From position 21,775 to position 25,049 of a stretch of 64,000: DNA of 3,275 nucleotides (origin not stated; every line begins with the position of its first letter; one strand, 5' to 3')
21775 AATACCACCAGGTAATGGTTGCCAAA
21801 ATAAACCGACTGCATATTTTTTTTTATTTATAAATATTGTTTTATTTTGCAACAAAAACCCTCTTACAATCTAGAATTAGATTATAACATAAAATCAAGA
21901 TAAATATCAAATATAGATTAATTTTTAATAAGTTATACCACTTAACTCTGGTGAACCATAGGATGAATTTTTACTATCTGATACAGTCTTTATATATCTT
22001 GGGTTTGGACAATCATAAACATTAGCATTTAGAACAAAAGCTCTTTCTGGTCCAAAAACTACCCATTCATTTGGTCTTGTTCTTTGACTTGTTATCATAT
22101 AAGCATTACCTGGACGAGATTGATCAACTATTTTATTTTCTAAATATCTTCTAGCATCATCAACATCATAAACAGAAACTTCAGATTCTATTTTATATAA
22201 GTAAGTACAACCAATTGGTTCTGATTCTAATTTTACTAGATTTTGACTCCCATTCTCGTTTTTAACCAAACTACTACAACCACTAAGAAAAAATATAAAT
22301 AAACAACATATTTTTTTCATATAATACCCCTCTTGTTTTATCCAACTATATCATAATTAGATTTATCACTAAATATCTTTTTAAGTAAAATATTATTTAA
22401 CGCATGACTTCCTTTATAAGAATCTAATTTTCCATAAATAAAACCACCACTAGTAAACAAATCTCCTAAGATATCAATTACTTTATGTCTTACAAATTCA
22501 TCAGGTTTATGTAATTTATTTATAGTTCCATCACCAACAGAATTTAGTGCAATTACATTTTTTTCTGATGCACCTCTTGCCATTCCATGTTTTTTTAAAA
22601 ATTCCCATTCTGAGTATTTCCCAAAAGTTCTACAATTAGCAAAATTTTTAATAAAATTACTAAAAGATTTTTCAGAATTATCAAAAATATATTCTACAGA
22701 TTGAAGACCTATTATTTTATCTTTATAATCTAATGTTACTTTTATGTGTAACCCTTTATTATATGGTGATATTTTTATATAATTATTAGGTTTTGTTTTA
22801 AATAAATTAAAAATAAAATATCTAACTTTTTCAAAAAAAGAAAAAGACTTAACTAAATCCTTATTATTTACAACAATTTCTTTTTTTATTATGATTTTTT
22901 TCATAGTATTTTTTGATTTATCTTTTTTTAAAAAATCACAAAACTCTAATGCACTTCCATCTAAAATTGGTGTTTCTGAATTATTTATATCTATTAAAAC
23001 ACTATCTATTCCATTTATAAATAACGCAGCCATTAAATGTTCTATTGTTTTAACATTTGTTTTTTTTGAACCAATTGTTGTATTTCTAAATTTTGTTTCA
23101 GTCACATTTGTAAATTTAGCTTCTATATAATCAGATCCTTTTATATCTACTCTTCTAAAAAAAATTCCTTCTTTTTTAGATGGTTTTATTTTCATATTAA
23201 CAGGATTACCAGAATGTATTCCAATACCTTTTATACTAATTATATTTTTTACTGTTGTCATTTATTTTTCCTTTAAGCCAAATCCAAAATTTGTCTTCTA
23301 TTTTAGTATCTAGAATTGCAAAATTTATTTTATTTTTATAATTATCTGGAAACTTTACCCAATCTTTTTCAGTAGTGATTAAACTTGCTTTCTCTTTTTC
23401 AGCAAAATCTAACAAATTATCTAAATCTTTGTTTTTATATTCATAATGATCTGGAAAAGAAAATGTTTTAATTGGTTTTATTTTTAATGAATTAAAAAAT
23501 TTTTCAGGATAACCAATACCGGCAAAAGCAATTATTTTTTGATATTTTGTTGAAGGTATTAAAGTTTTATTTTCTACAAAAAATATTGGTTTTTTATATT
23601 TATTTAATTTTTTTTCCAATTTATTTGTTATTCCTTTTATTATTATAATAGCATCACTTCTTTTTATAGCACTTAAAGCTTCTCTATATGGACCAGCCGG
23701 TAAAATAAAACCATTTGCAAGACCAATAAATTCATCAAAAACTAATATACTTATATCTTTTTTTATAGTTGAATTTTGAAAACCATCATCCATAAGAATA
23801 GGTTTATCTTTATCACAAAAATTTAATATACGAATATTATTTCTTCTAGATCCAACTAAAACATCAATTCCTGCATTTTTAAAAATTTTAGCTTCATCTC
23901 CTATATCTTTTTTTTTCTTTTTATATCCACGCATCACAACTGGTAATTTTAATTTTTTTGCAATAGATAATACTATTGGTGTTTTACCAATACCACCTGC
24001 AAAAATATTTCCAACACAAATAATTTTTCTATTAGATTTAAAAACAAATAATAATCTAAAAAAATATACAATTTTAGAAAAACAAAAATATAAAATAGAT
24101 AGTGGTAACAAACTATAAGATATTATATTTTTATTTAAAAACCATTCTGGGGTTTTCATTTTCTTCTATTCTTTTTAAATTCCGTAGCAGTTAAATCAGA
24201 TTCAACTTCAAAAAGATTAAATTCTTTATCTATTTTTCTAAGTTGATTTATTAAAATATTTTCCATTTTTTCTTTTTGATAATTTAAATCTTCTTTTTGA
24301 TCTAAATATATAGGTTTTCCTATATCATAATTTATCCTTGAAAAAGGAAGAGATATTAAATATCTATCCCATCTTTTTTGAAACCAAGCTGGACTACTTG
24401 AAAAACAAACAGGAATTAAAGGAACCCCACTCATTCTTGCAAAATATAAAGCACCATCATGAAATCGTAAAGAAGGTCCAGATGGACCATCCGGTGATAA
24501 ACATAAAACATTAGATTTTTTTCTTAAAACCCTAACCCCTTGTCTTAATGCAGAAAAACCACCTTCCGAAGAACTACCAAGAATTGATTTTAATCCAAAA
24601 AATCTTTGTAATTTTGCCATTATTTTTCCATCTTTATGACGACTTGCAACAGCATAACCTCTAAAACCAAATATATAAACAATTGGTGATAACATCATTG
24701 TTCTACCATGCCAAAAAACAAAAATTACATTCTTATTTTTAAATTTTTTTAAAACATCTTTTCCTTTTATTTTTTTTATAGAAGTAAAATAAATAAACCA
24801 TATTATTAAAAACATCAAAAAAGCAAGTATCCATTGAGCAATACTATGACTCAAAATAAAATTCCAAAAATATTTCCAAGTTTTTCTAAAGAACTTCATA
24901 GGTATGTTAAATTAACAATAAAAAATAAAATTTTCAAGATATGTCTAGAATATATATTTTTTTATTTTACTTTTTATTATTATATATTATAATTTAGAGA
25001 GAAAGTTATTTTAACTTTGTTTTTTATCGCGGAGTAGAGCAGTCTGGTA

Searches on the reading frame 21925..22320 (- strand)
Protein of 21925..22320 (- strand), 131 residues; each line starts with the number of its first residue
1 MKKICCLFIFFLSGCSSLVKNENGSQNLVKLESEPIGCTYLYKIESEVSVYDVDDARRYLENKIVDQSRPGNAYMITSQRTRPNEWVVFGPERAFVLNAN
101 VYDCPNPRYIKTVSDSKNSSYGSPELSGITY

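Call 9: search_protein_families(library=pfam, proteins=[window:21925-22320:-], max_evalue=0.001)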
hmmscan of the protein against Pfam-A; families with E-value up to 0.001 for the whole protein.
window:21925-22320:- (131 aa): 0 families

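Call 13: search_protein_families(library=pfam, proteins=[window:21925-22320:-], max_evalue=5)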
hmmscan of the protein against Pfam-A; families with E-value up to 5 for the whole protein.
window:21925-22320:- (131 aa): 0 families

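Call 40: search_protein_families(library=ncbifam, proteins=[window:21925-22320:-], max_evalue=0.01)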
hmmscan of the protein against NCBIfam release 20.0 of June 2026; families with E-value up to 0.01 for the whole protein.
window:21925-22320:- (131 aa): 0 families

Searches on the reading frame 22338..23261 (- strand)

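Call 9: search_protein_families(library=pfam, proteins=[window:22338-23261:-], max_evalue=0.001)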
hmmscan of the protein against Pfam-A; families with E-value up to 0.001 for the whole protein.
window:22338-23261:- (307 aa): 1 family
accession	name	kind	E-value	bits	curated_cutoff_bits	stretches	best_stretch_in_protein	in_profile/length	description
PF03331.19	LpxC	-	1.3e-70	238.5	27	1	2-297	2-267/268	UDP-3-O-acyl N-acetylglycosamine deacetylase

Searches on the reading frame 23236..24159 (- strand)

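Call 9: search_protein_families(library=pfam, proteins=[window:23236-24159:-], max_evalue=0.001)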
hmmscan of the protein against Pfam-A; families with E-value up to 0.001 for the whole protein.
window:23236-24159:- (307 aa): 1 family
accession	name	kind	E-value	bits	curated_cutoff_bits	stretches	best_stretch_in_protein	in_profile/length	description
PF02606.20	LpxK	-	2.3e-56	191.8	27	1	15-296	3-324/328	Tetraacyldisaccharide-1-P 4'-kinase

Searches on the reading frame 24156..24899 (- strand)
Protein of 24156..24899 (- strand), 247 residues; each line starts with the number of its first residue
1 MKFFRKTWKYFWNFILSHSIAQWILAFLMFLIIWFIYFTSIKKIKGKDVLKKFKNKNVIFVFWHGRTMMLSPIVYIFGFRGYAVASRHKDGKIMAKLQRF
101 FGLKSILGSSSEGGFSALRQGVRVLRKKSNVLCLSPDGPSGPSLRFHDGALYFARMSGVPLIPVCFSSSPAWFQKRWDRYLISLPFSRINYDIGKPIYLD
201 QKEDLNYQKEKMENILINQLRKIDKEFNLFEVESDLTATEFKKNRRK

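Call 9: search_protein_families(library=pfam, proteins=[window:24156-24899:-], max_evalue=0.001)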
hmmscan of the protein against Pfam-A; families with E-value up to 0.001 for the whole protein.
window:24156-24899:- (247 aa): 1 family
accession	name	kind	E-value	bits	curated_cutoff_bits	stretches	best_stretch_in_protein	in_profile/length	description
PF04028.18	DUF374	-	8.7e-17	60.9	26.8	1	80-142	7-68/69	Domain of unknown function (DUF374)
